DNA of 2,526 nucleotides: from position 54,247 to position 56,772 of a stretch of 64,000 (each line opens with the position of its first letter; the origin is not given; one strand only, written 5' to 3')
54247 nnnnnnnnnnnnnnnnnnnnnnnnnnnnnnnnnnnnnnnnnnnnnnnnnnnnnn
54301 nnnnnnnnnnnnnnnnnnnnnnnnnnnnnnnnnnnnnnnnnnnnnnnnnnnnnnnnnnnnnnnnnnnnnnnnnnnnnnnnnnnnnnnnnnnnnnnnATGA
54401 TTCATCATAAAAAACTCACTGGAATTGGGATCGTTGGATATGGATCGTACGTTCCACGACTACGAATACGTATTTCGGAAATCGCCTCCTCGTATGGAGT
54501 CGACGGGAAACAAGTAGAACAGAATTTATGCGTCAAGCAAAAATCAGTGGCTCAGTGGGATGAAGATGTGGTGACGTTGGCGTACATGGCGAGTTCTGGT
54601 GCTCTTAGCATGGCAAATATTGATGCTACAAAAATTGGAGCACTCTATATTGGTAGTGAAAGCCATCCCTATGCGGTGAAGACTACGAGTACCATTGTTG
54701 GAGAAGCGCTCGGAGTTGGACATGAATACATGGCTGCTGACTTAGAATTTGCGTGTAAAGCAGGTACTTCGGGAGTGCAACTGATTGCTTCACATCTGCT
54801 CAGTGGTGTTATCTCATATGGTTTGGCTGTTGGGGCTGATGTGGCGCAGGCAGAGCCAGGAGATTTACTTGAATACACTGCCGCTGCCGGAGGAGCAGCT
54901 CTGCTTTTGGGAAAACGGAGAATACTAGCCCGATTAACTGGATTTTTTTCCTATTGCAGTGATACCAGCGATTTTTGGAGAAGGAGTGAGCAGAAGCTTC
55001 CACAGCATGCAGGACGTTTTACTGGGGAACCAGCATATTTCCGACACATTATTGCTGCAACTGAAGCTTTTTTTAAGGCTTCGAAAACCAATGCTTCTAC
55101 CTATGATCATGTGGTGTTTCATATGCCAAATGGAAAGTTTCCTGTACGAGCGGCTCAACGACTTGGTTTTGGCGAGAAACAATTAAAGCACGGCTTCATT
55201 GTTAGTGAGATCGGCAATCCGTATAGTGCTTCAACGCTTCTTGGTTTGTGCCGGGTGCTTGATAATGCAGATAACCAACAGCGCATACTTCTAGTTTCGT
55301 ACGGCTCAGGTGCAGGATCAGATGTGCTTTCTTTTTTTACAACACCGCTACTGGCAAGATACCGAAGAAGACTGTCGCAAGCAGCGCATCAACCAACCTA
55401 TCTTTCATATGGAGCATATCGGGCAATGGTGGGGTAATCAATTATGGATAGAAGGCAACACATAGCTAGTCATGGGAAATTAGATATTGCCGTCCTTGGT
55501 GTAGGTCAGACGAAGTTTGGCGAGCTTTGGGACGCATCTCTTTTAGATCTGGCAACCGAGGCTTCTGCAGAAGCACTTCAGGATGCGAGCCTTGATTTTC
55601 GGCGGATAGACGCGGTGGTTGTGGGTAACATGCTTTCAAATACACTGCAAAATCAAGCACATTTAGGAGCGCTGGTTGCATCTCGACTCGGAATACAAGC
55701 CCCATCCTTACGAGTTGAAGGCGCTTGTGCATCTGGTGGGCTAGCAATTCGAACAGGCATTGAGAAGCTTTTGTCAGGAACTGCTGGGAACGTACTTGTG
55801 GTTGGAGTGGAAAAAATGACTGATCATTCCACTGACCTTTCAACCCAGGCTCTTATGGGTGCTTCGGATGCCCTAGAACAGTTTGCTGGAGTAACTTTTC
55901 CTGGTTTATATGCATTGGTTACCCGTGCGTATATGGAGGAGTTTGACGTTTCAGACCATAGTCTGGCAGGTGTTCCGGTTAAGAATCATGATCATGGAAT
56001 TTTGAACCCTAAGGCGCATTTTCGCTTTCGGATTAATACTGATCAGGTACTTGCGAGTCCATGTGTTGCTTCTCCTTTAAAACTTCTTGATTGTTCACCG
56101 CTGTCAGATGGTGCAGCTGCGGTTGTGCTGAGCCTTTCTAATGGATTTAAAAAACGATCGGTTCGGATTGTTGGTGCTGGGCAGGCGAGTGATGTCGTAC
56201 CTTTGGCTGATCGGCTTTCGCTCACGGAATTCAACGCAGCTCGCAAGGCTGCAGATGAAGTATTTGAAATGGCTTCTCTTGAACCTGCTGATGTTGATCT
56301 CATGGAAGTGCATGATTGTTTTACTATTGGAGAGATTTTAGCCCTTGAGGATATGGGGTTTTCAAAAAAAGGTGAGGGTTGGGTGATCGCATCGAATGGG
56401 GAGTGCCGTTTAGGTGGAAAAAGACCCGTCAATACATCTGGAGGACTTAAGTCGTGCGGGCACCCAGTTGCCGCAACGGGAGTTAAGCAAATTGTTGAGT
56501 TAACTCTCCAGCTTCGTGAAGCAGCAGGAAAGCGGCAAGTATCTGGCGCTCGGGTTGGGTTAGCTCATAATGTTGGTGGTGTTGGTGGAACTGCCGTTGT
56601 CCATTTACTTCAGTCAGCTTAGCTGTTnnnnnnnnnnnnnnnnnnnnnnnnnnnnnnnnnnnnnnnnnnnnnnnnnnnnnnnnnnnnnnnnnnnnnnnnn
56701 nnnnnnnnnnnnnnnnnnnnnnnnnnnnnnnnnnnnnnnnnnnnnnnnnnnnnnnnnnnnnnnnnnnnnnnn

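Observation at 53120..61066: Complete mevalonate-pathway operon with archaeal-type HMGR/HMGCS/thiolase/DUF35 module in a bacterial chromosome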

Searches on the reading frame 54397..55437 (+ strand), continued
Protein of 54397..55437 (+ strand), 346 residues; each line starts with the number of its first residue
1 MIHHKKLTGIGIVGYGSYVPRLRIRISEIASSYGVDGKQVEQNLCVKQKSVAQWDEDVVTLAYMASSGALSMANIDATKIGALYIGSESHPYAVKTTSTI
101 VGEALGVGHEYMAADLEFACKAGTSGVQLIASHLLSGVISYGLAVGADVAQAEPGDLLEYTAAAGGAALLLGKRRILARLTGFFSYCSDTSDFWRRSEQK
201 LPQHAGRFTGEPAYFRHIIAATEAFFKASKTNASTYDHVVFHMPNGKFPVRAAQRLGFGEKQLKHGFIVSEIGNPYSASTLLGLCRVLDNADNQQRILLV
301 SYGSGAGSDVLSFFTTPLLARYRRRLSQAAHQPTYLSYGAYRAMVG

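Call 51: search_protein_families(library=ncbifam, proteins=[L081:13346-14395:+, L002:9379-10296:+, L005:10789-11685:+, L069:12529-13593:+, L003:13520-14542:+, L001:17757-18908:+, L001:13651-14598:+, L003:6875-7840:+], max_evalue=0.00001)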
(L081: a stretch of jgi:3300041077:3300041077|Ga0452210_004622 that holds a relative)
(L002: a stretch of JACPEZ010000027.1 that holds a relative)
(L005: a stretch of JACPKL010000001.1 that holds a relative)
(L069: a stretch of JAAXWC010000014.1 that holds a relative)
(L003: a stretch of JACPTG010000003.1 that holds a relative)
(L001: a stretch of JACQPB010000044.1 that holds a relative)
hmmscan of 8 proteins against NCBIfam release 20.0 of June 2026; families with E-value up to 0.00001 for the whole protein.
L081:13346-14395:+ (349 aa): 5 families
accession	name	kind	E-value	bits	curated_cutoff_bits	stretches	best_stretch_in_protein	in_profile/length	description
TIGR00549.1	mevalon_kin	equivalog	1.4e-48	165.7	163.05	1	9-307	2-269/276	mevalonate kinase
NF003036.0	PRK03926.1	equivalog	4.9e-40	137.5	403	1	4-349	2-299/302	mevalonate kinase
TIGR01220.1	Pmev_kin_Gr_pos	equivalog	1.7e-09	37.2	165.7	1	7-325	4-338/358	phosphomevalonate kinase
NF002288.1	PRK01212.1-4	equivalog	4.6e-08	32.5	194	1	107-192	68-152/303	homoserine kinase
NF009948.0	PRK13412.1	equivalog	9.7e-07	26.8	721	1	108-170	718-780/974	bifunctional fucokinase/fucose-1-phosphate guanylyltransferase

L002:9379-10296:+ (305 aa): 9 families
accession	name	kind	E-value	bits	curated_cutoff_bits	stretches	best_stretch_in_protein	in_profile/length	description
TIGR00549.1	mevalon_kin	equivalog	1.6e-47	162.3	163.05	1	6-263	1-269/276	mevalonate kinase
NF003036.0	PRK03926.1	equivalog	1.8e-32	112.6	403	1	1-273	1-267/302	mevalonate kinase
TIGR01220.1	Pmev_kin_Gr_pos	equivalog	1.7e-20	73.4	165.7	1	62-141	95-178/358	phosphomevalonate kinase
NF040957.1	Arch_PMK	equivalog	2.7e-10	40.2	500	1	3-236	1-244/316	phosphomevalonate kinase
NF003006.0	PRK03817.1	equivalog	4.3e-09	35.8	443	1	51-135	74-156/352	galactokinase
NF002288.1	PRK01212.1-4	equivalog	5.5e-09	35.5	194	1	66-170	75-179/303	homoserine kinase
TIGR00191.1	thrB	equivalog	1e-08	34.4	168.25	1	58-156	72-162/304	homoserine kinase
TIGR01920.1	Shik_kin_archae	equivalog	7.5e-07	28.8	126.85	1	29-113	21-115/266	shikimate kinase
NF049969.1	GlMnHpPKinHddA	equivalog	1.9e-06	27.6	600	1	47-139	78-170/338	D-glycero-D-manno-heptose 7-phosphate kinase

L005:10789-11685:+ (298 aa): 11 families
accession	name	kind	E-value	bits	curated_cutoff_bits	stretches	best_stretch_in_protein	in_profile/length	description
TIGR00549.1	mevalon_kin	equivalog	8.8e-53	179.6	163.05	1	10-255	1-269/276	mevalonate kinase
NF003036.0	PRK03926.1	equivalog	1.6e-37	129.2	403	1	6-255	2-259/302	mevalonate kinase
TIGR01220.1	Pmev_kin_Gr_pos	equivalog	7.2e-15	54.9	165.7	0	161-258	222-322/358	phosphomevalonate kinase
NF003006.0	PRK03817.1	equivalog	3.1e-11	42.8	443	1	57-145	71-157/352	galactokinase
NF040957.1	Arch_PMK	equivalog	2.5e-09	37.1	500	1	8-149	2-153/316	phosphomevalonate kinase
TIGR01920.1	Shik_kin_archae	equivalog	9.7e-09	35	126.85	1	32-118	20-111/266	shikimate kinase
NF002288.1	PRK01212.1-4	equivalog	1.2e-07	31.1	194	1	74-149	74-149/303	homoserine kinase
TIGR00191.1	thrB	equivalog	1.7e-07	30.4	168.25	1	58-138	64-135/304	homoserine kinase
NF001816.0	PRK00555.1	equivalog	1.3e-06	27.6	509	0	75-144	90-160/363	galactokinase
NF003472.0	PRK05101.1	equivalog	1.5e-06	27.4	499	0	57-135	96-171/382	galactokinase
TIGR00131.1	gal_kin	equivalog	2.8e-06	26.5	226.65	0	69-145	102-180/388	galactokinase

L069:12529-13593:+ (354 aa): 11 families
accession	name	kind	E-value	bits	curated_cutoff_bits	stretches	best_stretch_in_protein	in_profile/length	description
TIGR00549.1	mevalon_kin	equivalog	2.7e-54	184.5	163.05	1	8-312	1-269/276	mevalonate kinase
NF003036.0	PRK03926.1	equivalog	7.9e-41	140.1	403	1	4-335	2-277/302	mevalonate kinase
TIGR01220.1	Pmev_kin_Gr_pos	equivalog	2.1e-19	69.8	165.7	1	4-191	1-179/358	phosphomevalonate kinase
NF040725.1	panto_kin_Meth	equivalog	1.3e-12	47.3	380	1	117-277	86-241/286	pantoate kinase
NF001816.0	PRK00555.1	equivalog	2.4e-12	46.5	509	1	113-175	88-150/363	galactokinase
TIGR00191.1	thrB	equivalog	6.3e-11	41.7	168.25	1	87-193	51-151/304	homoserine kinase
NF003006.0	PRK03817.1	equivalog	2.3e-10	40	443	1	91-175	64-146/352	galactokinase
NF002288.1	PRK01212.1-4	equivalog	3.8e-10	39.3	194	1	114-198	74-158/303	homoserine kinase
NF040957.1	Arch_PMK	equivalog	5.6e-08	32.6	500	0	129-331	92-294/316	phosphomevalonate kinase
TIGR00131.1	gal_kin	equivalog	5.8e-08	32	226.65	1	3-167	17-162/388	galactokinase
TIGR01920.1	Shik_kin_archae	equivalog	7.1e-07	28.8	126.85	1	108-158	59-111/266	shikimate kinase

L003:13520-14542:+ (340 aa): 12 families
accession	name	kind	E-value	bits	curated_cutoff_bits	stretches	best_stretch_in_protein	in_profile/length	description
TIGR00549.1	mevalon_kin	equivalog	2e-66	224.3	163.05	1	59-316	1-275/276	mevalonate kinase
NF003036.0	PRK03926.1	equivalog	2.1e-50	171.5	403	1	55-334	2-282/302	mevalonate kinase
NF003006.0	PRK03817.1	equivalog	1e-16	60.9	443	1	254-335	248-329/352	galactokinase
NF002288.1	PRK01212.1-4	equivalog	8.6e-15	54.5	194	1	112-336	59-283/303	homoserine kinase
TIGR00131.1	gal_kin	equivalog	1.8e-12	46.9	226.65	1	255-319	285-351/388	galactokinase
NF003705.0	PRK05322.1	equivalog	2.7e-10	39.5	385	1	253-326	282-356/388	galactokinase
NF001816.0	PRK00555.1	equivalog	7e-10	38.4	509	1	255-331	260-336/363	galactokinase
TIGR01920.1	Shik_kin_archae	equivalog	2.8e-09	36.7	126.85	1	85-165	23-106/266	shikimate kinase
NF003472.0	PRK05101.1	equivalog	1e-07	31.3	499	0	253-322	276-348/382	galactokinase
NF002870.0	PRK03188.1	equivalog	5.6e-07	28.5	286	1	85-333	55-285/310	4-(cytidine 5'-diphospho)-2-C-methyl-D-erythritol kinase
TIGR00191.1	thrB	equivalog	6.1e-07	28.6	168.25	0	116-158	68-110/304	homoserine kinase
NF049969.1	GlMnHpPKinHddA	equivalog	4.6e-06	26.3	600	0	226-315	211-301/338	D-glycero-D-manno-heptose 7-phosphate kinase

L001:17757-18908:+ (383 aa): 5 families
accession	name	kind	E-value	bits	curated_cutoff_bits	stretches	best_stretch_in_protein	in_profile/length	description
TIGR01220.1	Pmev_kin_Gr_pos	equivalog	1.1e-66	225.3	165.7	1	19-376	2-356/358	phosphomevalonate kinase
NF040957.1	Arch_PMK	equivalog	8.5e-32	110.9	500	1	20-376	2-311/316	phosphomevalonate kinase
TIGR00549.1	mevalon_kin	equivalog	6.3e-28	98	163.05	1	22-347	1-275/276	mevalonate kinase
TIGR01219.1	Pmev_kin_ERG8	equivalog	1.5e-27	96.6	376.95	1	128-274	150-311/456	phosphomevalonate kinase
NF003036.0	PRK03926.1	equivalog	1.2e-22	80.4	403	2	18-199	2-150/302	mevalonate kinase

L001:13651-14598:+ (315 aa): 15 families
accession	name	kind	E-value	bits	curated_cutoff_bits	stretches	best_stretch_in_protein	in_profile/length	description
TIGR00549.1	mevalon_kin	equivalog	4.5e-67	226.4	163.05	1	9-286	3-276/276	mevalonate kinase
NF003036.0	PRK03926.1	equivalog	2.6e-48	164.6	403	1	9-304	8-283/302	mevalonate kinase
NF003006.0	PRK03817.1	equivalog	4.6e-23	81.8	443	2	197-302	223-327/352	galactokinase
TIGR00131.1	gal_kin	equivalog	7.5e-16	58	226.65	1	211-300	273-362/388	galactokinase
NF001816.0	PRK00555.1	equivalog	1.2e-14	54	509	1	193-305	230-345/363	galactokinase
NF002288.1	PRK01212.1-4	equivalog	3.9e-14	52.4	194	1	67-303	60-281/303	homoserine kinase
TIGR01220.1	Pmev_kin_Gr_pos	equivalog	1.2e-11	44.3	165.7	1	168-304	205-346/358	phosphomevalonate kinase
NF009948.0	PRK13412.1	equivalog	1e-10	40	721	1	80-302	720-950/974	bifunctional fucokinase/fucose-1-phosphate guanylyltransferase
NF003472.0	PRK05101.1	equivalog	2.1e-10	40.1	499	1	209-302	264-358/382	galactokinase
TIGR00191.1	thrB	equivalog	2.2e-10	39.9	168.25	1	75-300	71-277/304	homoserine kinase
NF049969.1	GlMnHpPKinHddA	equivalog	6.1e-10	39.1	600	1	93-302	104-319/338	D-glycero-D-manno-heptose 7-phosphate kinase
NF040957.1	Arch_PMK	equivalog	6.9e-10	38.9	500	1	99-290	92-290/316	phosphomevalonate kinase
NF003705.0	PRK05322.1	equivalog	3.8e-09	35.7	385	1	203-296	264-358/388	galactokinase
NF011202.0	PRK14608.1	equivalog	4.6e-09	36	204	1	67-302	76-280/294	4-(cytidine 5'-diphospho)-2-C-methyl-D-erythritol kinase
NF002870.0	PRK03188.1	equivalog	3.7e-06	25.9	286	0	71-305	81-288/310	4-(cytidine 5'-diphospho)-2-C-methyl-D-erythritol kinase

L003:6875-7840:+ (321 aa): 14 families
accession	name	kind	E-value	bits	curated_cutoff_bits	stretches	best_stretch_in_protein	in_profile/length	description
TIGR00549.1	mevalon_kin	equivalog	1.4e-55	188.8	163.05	1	6-288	1-276/276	mevalonate kinase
NF003036.0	PRK03926.1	equivalog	4.7e-50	170.4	403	1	2-317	2-295/302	mevalonate kinase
TIGR01220.1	Pmev_kin_Gr_pos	equivalog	3.2e-33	115.3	165.7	2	4-162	3-178/358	phosphomevalonate kinase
NF040957.1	Arch_PMK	equivalog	8.5e-24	84.6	500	1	5-311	3-307/316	phosphomevalonate kinase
NF003006.0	PRK03817.1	equivalog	2.1e-14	53.2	443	1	202-303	233-327/352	galactokinase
TIGR00131.1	gal_kin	equivalog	4.7e-13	48.8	226.65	1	216-302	282-363/388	galactokinase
NF049969.1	GlMnHpPKinHddA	equivalog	1e-12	48.2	600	1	86-310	97-325/338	D-glycero-D-manno-heptose 7-phosphate kinase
NF001816.0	PRK00555.1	equivalog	6e-12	45.2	509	1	216-313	257-348/363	galactokinase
NF002288.1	PRK01212.1-4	equivalog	3e-09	36.4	194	1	70-303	60-280/303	homoserine kinase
NF003705.0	PRK05322.1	equivalog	1.1e-08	34.3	385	0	215-301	280-361/388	galactokinase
TIGR01219.1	Pmev_kin_ERG8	equivalog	1.5e-08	34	376.95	1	98-177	151-244/456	phosphomevalonate kinase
TIGR00191.1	thrB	equivalog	1.5e-08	33.9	168.25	1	69-304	62-280/304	homoserine kinase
NF003472.0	PRK05101.1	equivalog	1.6e-07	30.6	499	0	216-302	275-357/382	galactokinase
NF009948.0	PRK13412.1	equivalog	9.3e-06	23.6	721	0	176-294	828-942/974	bifunctional fucokinase/fucose-1-phosphate guanylyltransferase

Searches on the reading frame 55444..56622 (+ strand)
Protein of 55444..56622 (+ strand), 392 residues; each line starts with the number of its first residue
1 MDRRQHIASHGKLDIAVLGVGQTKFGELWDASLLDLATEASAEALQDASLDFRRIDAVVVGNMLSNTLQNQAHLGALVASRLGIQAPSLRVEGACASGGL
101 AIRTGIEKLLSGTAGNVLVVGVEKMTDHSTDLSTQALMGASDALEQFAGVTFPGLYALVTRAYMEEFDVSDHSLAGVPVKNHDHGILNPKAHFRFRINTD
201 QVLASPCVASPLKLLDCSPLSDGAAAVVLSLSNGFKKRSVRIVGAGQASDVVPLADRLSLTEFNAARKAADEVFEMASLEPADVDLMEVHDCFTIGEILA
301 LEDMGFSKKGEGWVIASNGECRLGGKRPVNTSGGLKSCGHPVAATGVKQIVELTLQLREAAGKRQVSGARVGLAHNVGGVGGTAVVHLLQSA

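Call 3: search_protein_families(library=pfam, proteins=[window:55444-56622:+], max_evalue=0.01)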
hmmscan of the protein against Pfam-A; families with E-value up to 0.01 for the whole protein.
window:55444-56622:+ (392 aa): 6 families
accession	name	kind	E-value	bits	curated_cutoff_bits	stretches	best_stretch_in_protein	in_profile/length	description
PF22691.2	Thiolase_C_1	-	1.5e-47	161.4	28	1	246-390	1-143/144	Thiolase C-terminal domain-like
PF00108.29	Thiolase_N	-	5.8e-28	98.4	26.4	1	17-229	3-256/260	Thiolase, N-terminal domain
PF02803.24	Thiolase_C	-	4e-10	39.8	27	1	268-374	26-114/123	Thiolase, C-terminal domain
PF00109.32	ketoacyl-synt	-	1e-08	35.5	20.8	1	67-137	148-216/252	Beta-ketoacyl synthase, N-terminal domain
PF08545.16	ACP_syn_III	-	2.4e-05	24.6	24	1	92-139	4-53/80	3-Oxoacyl-[acyl-carrier-protein (ACP)] synthase III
PF02801.28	Ketoacyl-synt_C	-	0.0092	16.4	20.8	0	264-291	25-52/119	Beta-ketoacyl synthase, C-terminal domain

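Call 4: search_protein_families(library=ncbifam, proteins=[window:55444-56622:+], max_evalue=0.01)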
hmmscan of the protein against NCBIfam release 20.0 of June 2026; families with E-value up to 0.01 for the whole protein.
window:55444-56622:+ (392 aa): 60 families (the best 25 are shown)
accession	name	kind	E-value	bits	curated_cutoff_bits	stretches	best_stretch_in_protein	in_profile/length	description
NF004720.0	PRK06064.1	subfamily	7.8e-141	469.3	420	1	14-391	3-387/389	thiolase domain-containing protein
NF053570.1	AcCoTHIOL_METTL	equivalog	7.8e-127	423.3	600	1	14-390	3-382/385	acetyl-CoA acetyltransferase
NF005704.0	PRK07516.1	subfamily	1.9e-92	310.2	412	1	15-390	4-386/389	thiolase domain-containing protein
NF004810.0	PRK06157.1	equivalog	4.3e-88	296.1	403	1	13-386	7-390/400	acetyl-CoA acetyltransferase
NF009228.0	PRK12578.1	subfamily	4.7e-88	295.4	485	1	15-390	5-386/387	thiolase domain-containing protein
NF006102.0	PRK08256.1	subfamily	7.6e-75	252.4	436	1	15-391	5-392/394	lipid-transfer protein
NF004936.0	PRK06289.1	equivalog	3.7e-67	226.9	375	1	14-390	4-402/405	acetyl-CoA acetyltransferase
NF004715.0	PRK06059.1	equivalog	1.2e-64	218.8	424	1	14-385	5-395/399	lipid-transfer protein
NF004982.0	PRK06365.1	equivalog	6e-63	213.4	695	2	4-257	8-265/430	thiolase domain-containing protein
NF006180.0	PRK08313.1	subfamily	9.3e-58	195.9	514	1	15-380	6-373/389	thiolase domain-containing protein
NF004811.0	PRK06158.1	subfamily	3.5e-57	194.1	421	1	14-388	9-377/384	acetyl-CoA acetyltransferase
NF053628.1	BnzsclthlBbsBGT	equivalog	8.5e-54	182.8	750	1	14-383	6-375/389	benzoylsuccinyl-CoA thiolase subunit BbsB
NF004721.0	PRK06065.1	equivalog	1.8e-46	158.8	455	1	10-380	7-382/393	thiolase domain-containing protein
NF006010.0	PRK08142.1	subfamily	4.1e-42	144.3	462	1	29-384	21-377/388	thiolase domain-containing protein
NF005892.0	PRK07855.1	subfamily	1.6e-35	122.8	469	1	15-380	8-380/390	lipid-transfer protein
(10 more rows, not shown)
